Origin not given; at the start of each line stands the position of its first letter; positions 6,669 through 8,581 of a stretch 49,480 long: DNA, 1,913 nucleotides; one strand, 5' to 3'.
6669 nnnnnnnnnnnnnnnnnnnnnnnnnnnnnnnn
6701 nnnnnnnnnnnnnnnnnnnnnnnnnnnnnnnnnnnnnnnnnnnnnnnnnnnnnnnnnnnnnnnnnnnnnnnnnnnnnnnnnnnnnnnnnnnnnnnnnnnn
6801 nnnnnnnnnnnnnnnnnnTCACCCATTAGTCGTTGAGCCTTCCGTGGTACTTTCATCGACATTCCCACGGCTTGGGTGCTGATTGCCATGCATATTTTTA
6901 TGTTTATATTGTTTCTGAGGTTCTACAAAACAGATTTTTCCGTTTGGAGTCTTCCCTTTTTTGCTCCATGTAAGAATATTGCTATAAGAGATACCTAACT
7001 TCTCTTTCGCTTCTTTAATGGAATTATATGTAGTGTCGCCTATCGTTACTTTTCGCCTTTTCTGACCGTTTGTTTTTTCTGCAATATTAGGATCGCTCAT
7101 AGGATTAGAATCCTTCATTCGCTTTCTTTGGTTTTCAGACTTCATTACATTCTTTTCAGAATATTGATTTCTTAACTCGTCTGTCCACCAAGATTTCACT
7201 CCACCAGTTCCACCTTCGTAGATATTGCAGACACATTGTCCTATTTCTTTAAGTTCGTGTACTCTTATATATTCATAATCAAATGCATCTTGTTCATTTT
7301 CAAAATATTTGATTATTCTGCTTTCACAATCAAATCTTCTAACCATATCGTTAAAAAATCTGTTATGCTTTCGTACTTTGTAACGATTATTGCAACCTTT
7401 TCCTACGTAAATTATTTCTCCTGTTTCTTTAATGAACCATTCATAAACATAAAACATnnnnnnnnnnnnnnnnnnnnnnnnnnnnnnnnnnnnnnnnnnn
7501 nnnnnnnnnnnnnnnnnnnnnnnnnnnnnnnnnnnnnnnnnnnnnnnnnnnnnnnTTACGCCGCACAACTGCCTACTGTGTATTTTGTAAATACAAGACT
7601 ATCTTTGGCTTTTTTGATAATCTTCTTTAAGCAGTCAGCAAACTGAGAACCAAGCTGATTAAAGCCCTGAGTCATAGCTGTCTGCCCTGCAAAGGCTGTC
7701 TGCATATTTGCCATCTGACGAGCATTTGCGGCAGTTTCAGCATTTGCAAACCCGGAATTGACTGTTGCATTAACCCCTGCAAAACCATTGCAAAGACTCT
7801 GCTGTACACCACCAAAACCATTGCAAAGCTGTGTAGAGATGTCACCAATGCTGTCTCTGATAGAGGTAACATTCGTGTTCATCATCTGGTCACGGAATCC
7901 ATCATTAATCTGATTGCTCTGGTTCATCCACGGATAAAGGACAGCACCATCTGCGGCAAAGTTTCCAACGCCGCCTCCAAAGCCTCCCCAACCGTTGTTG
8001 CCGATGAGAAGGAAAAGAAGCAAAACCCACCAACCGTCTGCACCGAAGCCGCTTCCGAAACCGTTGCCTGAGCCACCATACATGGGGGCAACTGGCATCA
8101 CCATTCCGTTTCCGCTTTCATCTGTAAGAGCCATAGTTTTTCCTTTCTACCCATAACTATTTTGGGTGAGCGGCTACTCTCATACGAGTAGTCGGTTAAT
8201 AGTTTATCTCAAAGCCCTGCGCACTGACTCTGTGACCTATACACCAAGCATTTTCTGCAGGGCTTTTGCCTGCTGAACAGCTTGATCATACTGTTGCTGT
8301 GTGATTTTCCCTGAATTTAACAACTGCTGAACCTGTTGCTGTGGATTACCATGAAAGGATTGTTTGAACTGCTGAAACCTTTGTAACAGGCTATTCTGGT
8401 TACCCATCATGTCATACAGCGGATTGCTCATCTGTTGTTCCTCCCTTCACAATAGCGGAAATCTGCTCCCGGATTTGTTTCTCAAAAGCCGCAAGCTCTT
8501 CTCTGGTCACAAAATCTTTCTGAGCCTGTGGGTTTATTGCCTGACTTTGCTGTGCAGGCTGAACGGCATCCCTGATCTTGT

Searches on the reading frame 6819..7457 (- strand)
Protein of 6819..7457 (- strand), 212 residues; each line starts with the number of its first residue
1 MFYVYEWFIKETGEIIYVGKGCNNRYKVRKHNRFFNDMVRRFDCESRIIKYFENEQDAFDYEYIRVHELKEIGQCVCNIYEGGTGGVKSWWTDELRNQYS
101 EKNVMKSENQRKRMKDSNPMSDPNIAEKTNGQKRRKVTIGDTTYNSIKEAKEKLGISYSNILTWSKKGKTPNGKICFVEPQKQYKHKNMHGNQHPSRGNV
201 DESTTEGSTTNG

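Call 5: search_protein_families(library=pfam, proteins=[window:6819-7457:-], max_evalue=1)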
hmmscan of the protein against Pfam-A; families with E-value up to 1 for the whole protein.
window:6819-7457:- (212 aa): 4 families
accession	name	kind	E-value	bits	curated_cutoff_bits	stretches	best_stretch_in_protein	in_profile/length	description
PF07453.19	NUMOD1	-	0.0019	18.8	22.8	1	142-161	14-33/37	NUMOD1 domain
PF22083.2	I-HmuI_NUMOD-like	-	0.0043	17.1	27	1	143-161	11-29/46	DNA endonuclease I-HmuI-like, NUMOD-like domain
PF13411.12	MerR_1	-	0.0088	16.6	21.6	1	146-172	2-28/69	MerR HTH family regulatory protein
PF00376.29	MerR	-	0.19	12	28.2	1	146-169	1-24/38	MerR family regulatory protein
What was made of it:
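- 6819..7457 (-): Homing endonuclease ORF, 212 aa: a divergent GIY-YIG catalytic domain followed by a NUMOD1/HTH DNA-binding region. It is inserted in the P5a loop, and its last 79 nt (6897-6819) also form the ribozyme core. NUMOD1 at 18.8 bits (call 5).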

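Call 6: search_protein_families(library=phrogs, proteins=[window:6819-7457:-], max_evalue=1)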
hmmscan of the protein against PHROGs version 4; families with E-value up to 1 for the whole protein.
window:6819-7457:- (212 aa): 8 families
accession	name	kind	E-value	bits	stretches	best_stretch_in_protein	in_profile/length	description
phrog_314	-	DNA, RNA and nucleotide metabolism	3.7e-09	37.1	1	2-177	179-386/574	homing endonuclease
phrog_30235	-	unknown function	4.2e-06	27.7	1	2-76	11-90/184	-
phrog_18482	-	unknown function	2.5e-05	25.3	1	7-120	71-179/195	-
phrog_22377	-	DNA, RNA and nucleotide metabolism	0.005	17.5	1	2-87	7-77/154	restriction endonuclease II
phrog_66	-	integration and excision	0.0064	17.2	1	109-173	51-122/412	excisionase and transcriptional regulator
phrog_5356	-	unknown function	0.16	12.3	1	2-26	16-40/255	-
phrog_351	-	transcription regulation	0.17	11.4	1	94-198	721-819/928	RNA polymerase sigma factor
phrog_21418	-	unknown function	0.18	12.4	1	56-156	91-194/224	-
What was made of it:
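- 6819..7457 (-): PHROG 314 "homing endonuclease", E 3.7e-9 (call 6).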

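Call 24: find_related_loci(query=window:6819-7457:-, collection=viral_contigs, flank=2500)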
Query window:6819-7457:- (212 aa) in viral_contigs; peptide patterns used: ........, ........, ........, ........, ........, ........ (x = any residue, [..] = any of these).
48 stretches matched a pattern; 32 encode a relative of the query (tblastn E <= 1e-3); 31 distinct loci.
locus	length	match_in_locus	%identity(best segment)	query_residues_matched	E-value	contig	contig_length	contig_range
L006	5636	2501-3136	87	1-212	1e-129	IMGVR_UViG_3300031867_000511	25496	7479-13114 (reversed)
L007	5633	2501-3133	84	1-211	2e-124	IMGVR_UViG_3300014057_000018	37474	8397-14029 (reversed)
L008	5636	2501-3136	96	1-212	7e-141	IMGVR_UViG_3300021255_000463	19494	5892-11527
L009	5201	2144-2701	68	1-186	2e-86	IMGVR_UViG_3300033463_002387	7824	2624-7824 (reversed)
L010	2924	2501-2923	88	1-141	8e-85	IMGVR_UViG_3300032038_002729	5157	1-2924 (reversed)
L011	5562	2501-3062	74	1-187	1e-82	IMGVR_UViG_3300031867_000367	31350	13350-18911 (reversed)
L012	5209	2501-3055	58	1-183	3e-68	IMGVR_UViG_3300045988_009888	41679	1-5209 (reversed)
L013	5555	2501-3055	56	1-183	7e-67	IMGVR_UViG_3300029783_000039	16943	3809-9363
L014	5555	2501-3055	56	1-183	7e-67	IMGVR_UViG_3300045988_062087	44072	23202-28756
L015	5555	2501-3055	56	1-183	7e-67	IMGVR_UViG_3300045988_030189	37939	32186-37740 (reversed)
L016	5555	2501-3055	56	1-183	6e-67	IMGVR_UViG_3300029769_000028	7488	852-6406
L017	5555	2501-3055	56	1-183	6e-67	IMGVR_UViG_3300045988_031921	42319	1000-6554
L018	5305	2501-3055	56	1-183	6e-67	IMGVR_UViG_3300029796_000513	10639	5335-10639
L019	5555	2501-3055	56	1-183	7e-67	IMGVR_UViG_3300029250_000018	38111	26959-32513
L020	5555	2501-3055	56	1-183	7e-67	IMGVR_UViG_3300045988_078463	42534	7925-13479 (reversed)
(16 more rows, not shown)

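Call 39: search_solved_structures(query=window:6819-7457:-, max_evalue=10, show_alignments=2)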
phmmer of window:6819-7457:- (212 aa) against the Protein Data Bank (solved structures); distinct sequences matched with E-value up to 10: 2.
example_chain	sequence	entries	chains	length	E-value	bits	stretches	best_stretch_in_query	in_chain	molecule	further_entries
7ol1_A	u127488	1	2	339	0.11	15.3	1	80-128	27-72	L-threonine 3-dehydrogenase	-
2llv_A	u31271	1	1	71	1.9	11.3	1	101-144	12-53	Heat shock protein STI1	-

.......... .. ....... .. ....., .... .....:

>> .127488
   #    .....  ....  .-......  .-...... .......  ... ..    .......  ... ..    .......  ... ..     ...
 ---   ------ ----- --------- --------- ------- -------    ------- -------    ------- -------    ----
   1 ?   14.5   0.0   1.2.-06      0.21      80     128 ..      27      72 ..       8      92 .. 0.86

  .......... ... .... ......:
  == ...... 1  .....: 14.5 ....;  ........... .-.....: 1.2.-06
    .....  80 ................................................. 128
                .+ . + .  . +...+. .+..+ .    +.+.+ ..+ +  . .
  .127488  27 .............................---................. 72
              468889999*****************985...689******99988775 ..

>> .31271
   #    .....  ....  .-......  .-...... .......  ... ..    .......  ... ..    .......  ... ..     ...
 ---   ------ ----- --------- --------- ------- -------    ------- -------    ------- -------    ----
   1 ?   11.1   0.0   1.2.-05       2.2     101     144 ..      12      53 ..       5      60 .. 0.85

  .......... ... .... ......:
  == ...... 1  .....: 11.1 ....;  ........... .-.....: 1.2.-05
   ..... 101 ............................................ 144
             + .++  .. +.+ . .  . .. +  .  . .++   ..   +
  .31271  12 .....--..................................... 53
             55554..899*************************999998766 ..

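Call 40: find_homologous_proteins(query=window:6819-7457:-, max_evalue=0.001)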
Query window:6819-7457:- (212 aa): 681 proteins with E <= 0.001 among 716 candidates; the best 120 are listed.
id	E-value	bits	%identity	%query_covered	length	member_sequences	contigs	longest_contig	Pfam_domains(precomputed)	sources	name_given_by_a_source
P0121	9.4e-135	465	94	100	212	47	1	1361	-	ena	-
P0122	4.6e-134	463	93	100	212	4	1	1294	-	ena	-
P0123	4.7e-128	443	91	100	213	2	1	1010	-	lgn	-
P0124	2.4e-127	441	90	100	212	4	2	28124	-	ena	-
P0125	8.2e-124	429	87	100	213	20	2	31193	-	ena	-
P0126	1.7e-121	422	85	100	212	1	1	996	-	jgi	jgi:hypothetical protein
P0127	4.2e-119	414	84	100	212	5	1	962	-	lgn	-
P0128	7.3e-118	410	83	100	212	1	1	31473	-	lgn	-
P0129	2.2e-117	408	85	100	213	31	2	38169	-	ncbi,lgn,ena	-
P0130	2.5e-115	402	82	100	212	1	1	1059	-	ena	-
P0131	5.7e-115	400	82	100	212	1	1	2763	-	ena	-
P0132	5.6e-112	391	78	100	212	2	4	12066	-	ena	-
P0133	6.6e-110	384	80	100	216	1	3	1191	-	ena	-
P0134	4.4e-109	381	77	100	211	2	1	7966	-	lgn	-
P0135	6.1e-105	368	75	100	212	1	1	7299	-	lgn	-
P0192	1.4e-82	295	62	100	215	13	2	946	PF01541.31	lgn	-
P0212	5.8e-77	276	65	83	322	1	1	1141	PF01541.31,PF07453.20,PF22083.3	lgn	-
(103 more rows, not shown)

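Call 42: search_solved_structures(query=A3, max_evalue=10, show_alignments=3)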
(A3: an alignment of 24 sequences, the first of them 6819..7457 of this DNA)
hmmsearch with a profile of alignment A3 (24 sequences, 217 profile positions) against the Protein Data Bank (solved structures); distinct sequences matched with E-value up to 10: 1.
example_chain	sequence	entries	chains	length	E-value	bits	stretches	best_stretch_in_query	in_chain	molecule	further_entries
8i7o_A2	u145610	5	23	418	6.3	9.8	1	98-185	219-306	Tektin-1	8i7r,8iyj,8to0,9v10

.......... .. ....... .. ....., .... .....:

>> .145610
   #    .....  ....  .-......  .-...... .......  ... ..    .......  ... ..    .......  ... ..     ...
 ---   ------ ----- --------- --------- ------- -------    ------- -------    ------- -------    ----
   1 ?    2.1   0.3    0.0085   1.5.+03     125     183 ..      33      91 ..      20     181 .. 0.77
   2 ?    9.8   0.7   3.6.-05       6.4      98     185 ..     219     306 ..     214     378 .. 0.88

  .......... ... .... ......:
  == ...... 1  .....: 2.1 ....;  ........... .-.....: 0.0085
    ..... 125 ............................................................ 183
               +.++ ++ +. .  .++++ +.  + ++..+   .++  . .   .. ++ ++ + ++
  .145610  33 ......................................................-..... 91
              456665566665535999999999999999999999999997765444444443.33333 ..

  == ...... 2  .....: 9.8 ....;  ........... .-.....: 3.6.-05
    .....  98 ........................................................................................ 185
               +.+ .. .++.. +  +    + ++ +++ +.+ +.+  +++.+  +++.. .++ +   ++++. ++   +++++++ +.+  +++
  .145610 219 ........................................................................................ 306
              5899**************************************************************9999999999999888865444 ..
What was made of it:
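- On GIY-YIG homing endonuclease (Pfam PF01541, I-TevI-like): The PDB profile search finds nothing (call 42).
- The endonuclease itself does not hit Pfam GIY-YIG, sequence searches of the PDB find nothing (calls 39, 42), and the Foldseek E-values are weak (0.09-0.7).
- Tried and rejected: PDB sequence searches with the endonuclease, single sequence and profile: nothing relevant (calls 39, 42).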

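Call 43: search_protein_families(library=pfam, alignment_id=A3, max_evalue=0.01)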
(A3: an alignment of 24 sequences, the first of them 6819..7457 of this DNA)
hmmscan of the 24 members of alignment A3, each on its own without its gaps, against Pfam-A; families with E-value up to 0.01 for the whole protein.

A. member 1, window:6819-7457:- (212 aa): 3 families
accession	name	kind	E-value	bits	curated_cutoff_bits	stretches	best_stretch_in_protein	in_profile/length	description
PF07453.19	NUMOD1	-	0.0019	18.8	22.8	1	142-161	14-33/37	NUMOD1 domain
PF22083.2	I-HmuI_NUMOD-like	-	0.0043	17.1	27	1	143-161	11-29/46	DNA endonuclease I-HmuI-like, NUMOD-like domain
PF13411.12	MerR_1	-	0.0088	16.6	21.6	0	146-172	2-28/69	MerR HTH family regulatory protein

B. families by the number of members that match (of 24 scanned): 34 families (the first 25 are shown)
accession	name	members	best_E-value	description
PF07453.19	NUMOD1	14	5.9e-09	NUMOD1 domain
PF12728.13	HTH_17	11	4.5e-08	Helix-turn-helix domain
PF22083.2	I-HmuI_NUMOD-like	9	4.1e-08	DNA endonuclease I-HmuI-like, NUMOD-like domain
PF13518.12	HTH_28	8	2e-07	Helix-turn-helix domain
PF13411.12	MerR_1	6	0.0019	MerR HTH family regulatory protein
PF13384.12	HTH_23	5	1e-09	Homeodomain-like domain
PF00376.29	MerR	5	3.9e-05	MerR family regulatory protein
PF20987.3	I-TevI_DNA-bd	3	2.6e-09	Intron-encoded endonuclease 1, DNA-binding domain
PF01381.28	HTH_3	3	3.5e-08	Helix-turn-helix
PF01541.30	GIY-YIG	3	3.5e-06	GIY-YIG catalytic domain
PF07022.19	Phage_CI_repr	3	0.00028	Bacteriophage CI repressor helix-turn-helix domain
PF05225.22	HTH_psq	3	0.00052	helix-turn-helix, Psq domain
PF13022.12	HTH_Tnp_1_2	3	0.00071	Helix-turn-helix of insertion element transposase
PF13542.12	HTH_Tnp_ISL3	2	3.7e-09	Helix-turn-helix domain of transposase family ISL3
PF13551.12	HTH_29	2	9.4e-06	Winged helix-turn helix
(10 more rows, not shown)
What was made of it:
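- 6819..7457 (-): Among relatives, PF01541 is hit by 3 of 24, NUMOD1 by 14 of 24 and I-TevI_DNA-bd by 3 of 24 (call 43).
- On GIY-YIG homing endonuclease (Pfam PF01541, I-TevI-like): Three of 24 relatives at 47-87% identity hit it, with a best E of 3.5e-6 (call 43), and precomputed PF01541 is recorded on P0192 and P0212 (call 40). NUMOD1 scores 18.8 bits against a cut-off of 22.8 (call 5) and is hit by 14 of 24 relatives (call 43).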

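Call 52: predict_structure(alignment_id=A4)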
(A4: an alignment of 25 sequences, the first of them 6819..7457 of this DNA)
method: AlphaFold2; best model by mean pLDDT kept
length: 212 residues; sequences in the alignment: 25
mean_pLDDT: 71.4   pTM: 0.42
mean pLDDT of the five models: 71.4, 70.8, 69.2, 67.1, 65.2
residues with pLDDT >= 90: 38; 70-90: 95; 50-70: 33; < 50: 46
segments of 3 or more residues with pLDDT < 50: 80-87, 103-106, 182-212
pLDDT, mean of each block of 10 residues (from residue 1): 90 88 70 74 91 84 84 71 44 54 52 70 79 88 92 88 88 87 42 38 35 30
secondary structure, 60 per line:
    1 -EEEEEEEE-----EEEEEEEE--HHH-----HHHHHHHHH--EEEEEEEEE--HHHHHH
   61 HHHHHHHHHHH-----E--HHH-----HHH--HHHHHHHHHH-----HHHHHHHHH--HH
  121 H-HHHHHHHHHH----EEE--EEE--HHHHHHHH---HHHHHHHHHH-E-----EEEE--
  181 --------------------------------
elements in order: E2-9 E15-22 H33-41 E44-52 H55-71 H93-102 H108-116 H123-132 E137-139 E142-144 H147-154 H158-167 E175-178
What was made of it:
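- On GIY-YIG homing endonuclease (Pfam PF01541, I-TevI-like): The AF2 model has pLDDT 71, with residues 1-71 and 120-180 confident (call 52).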

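Call 57: fold_search(model_id=the predicted structure, library=pdb)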
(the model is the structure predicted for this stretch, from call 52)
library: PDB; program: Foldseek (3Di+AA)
matches with E <= 10: 77; with E <= 0.001: 0
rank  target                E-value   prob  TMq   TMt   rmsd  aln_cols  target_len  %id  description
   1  9u75_A                8.8e-02  0.98  0.28  0.25   4.6        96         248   18  5hmC specific restriction endonuclease Escherichia coli E. coli O157:H7 PD-T4-3 (released 2026-02-11)
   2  9u7u                  1.6e-01  0.94  0.28  0.25   4.8        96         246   21  5hmC specific restriction endonuclease Escherichia coli APEC O1 PD-T4-3 (released 2026-02-11)
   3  1ln0_A                1.7e-01  0.92  0.29  0.58   4.2        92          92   12  Structure of the Catalytic Domain of Homing Endonuclease I-TevI (released 2002-10-30)
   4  9u7z                  2.5e-01  0.90  0.28  0.25   4.9        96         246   21  5hmC specific restriction endonuclease Escherichia coli APEC O1 PD-T4-3 in complex with 5-Hydroxymethyl-dCTP (released 2026-02-11)
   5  1ln0_B                3.3e-01  0.82  0.29  0.58   4.1        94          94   16  Structure of the Catalytic Domain of Homing Endonuclease I-TevI (released 2002-10-30)
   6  9u75_D                3.7e-01  0.89  0.26  0.23   4.3        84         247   20  5hmC specific restriction endonuclease Escherichia coli E. coli O157:H7 PD-T4-3 (released 2026-02-11)
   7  1u3e_M                4.8e-01  0.66  0.22  0.25   6.1        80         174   18  DNA binding and cleavage by the HNH homing endonuclease I-HmuI (released 2004-08-31)
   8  8b6e_A                5.5e-01  0.91  0.19  0.68   2.0        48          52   21  crystal structure of the DNA-binding short chromatophore-targeted protein sCTP-23166 from Paulinella chromatophora (released 2023-07-12)
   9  1i3j_A                6.7e-01  0.21  0.18  0.36  12.0       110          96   13  CRYSTAL STRUCTURE OF THE DNA-BINDING DOMAIN OF INTRON ENDONUCLEASE I-TEVI WITH ITS SUBSTRATE (released 2001-07-13)
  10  4mzy                  1.7e+00  0.06  0.15  0.08   8.2       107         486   11  Crystal structure of enterococcus faecalis nicotinate phosphoribosyltransferase with malonate and phosphate bound (released 2013-10-23)
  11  4ic7_B                2.0e+00  0.06  0.12  0.19  16.1        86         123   17  Crystal structure of the ERK5 kinase domain in complex with an MKK5 binding fragment (released 2013-02-13)
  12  2qyf_A                3.0e+00  0.05  0.12  0.13  11.9        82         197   11  Crystal structure of the Mad2/p31(comet)/Mad2-binding peptide ternary complex (released 2008-01-29)
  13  8arv_B                3.0e+00  0.02  0.08  0.07  10.0        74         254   11  Structure of the EAL domain of BifA from Pseudomonas aeruginosa (released 2023-04-12)
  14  9eai_B                3.4e+00  0.06  0.13  0.29   8.0        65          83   15  Structure of nanobody AT206 in complex with the losartan-bound angiotensin II type I receptor (AT1R) (released 2025-03-05)
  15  7y22_Y                3.4e+00  0.02  0.09  0.03  13.2        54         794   17  CryoEM structure of Klebsiella phage Kp7 tail complex applied with C6 symmetry (released 2023-06-14)
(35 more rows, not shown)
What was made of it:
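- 6819..7457 (-): The AF2 model's top Foldseek hits are the PD-T4-3 GIY-YIG nuclease and the I-TevI catalytic domain (calls 52, 57).
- On GIY-YIG homing endonuclease (Pfam PF01541, I-TevI-like): The top Foldseek PDB hits are the PD-T4-3 GIY-YIG nuclease (prob 0.98), the I-TevI catalytic domain 1ln0 (prob 0.92, TM 0.58 on the target), I-HmuI and the I-TevI DNA-binding domain, but E-values are 0.09-0.7 (call 57).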

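Call 58: search_protein_families(library=ncbifam, proteins=[window:6819-7457:-], max_evalue=0.1)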
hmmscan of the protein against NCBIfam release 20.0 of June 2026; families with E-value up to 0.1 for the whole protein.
window:6819-7457:- (212 aa): 0 families

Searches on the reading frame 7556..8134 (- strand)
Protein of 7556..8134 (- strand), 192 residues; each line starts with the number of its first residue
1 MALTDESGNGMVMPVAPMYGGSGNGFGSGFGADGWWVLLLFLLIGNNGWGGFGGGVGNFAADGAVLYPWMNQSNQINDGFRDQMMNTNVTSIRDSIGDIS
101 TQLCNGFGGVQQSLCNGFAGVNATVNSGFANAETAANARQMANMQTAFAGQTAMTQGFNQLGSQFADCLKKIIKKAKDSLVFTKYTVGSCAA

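Call 5: search_protein_families(library=pfam, proteins=[window:7556-8134:-], max_evalue=1)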
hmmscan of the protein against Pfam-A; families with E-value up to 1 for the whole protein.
window:7556-8134:- (192 aa): 0 families

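Call 6: search_protein_families(library=phrogs, proteins=[window:7556-8134:-], max_evalue=1)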
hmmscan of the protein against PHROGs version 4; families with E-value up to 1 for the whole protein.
window:7556-8134:- (192 aa): 5 families
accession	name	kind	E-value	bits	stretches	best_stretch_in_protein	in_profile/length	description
phrog_16490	-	unknown function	3.7e-11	44.2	1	6-127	5-130/286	-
phrog_9288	-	unknown function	0.029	15.1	1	44-155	39-151/234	-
phrog_2040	-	moron, auxiliary metabolic gene and host takeover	0.21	12.6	1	125-184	41-97/124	enterotoxin CtxB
phrog_36778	-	unknown function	0.22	12.6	1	125-186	33-91/159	-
phrog_3534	-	unknown function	0.3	12.1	1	79-101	49-71/117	-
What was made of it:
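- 7630..8134 (-): Exon 1 of the host gene (codons 1-168 plus the first base of Cys169). It encodes a Gly-rich N-terminus, one predicted transmembrane helix and the first half of a long helical region. It matches PHROG 16490 positions 5-130 (call 6).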

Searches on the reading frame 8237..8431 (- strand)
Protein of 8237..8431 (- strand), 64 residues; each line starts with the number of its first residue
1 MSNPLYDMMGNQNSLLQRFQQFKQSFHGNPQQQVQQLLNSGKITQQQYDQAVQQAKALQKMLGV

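Call 14: search_protein_families(library=phrogs, proteins=[window:8237-8431:-], max_evalue=0.001)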
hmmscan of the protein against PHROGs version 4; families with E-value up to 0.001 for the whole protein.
window:8237-8431:- (64 aa): 1 family
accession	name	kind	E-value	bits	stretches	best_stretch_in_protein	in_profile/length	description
phrog_22984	-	unknown function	3.9e-16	60.2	1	1-63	1-66/74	-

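Call 15: search_protein_families(library=pfam, proteins=[window:8237-8431:-], max_evalue=0.01)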
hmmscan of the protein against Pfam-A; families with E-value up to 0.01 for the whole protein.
window:8237-8431:- (64 aa): 0 families

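Call 58: search_protein_families(library=ncbifam, proteins=[window:8237-8431:-], max_evalue=0.1)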
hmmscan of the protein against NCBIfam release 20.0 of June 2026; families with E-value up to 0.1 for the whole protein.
window:8237-8431:- (64 aa): 2 families
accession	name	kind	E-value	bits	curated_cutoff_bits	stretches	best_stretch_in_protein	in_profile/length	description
TIGR01669.1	phage_XkdX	equivalog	0.03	14.1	28.2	1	22-50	9-39/45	XkdX family protein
NF041291.1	StbC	equivalog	0.045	14.1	100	1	6-61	27-83/122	plasmid stabilization protein StbC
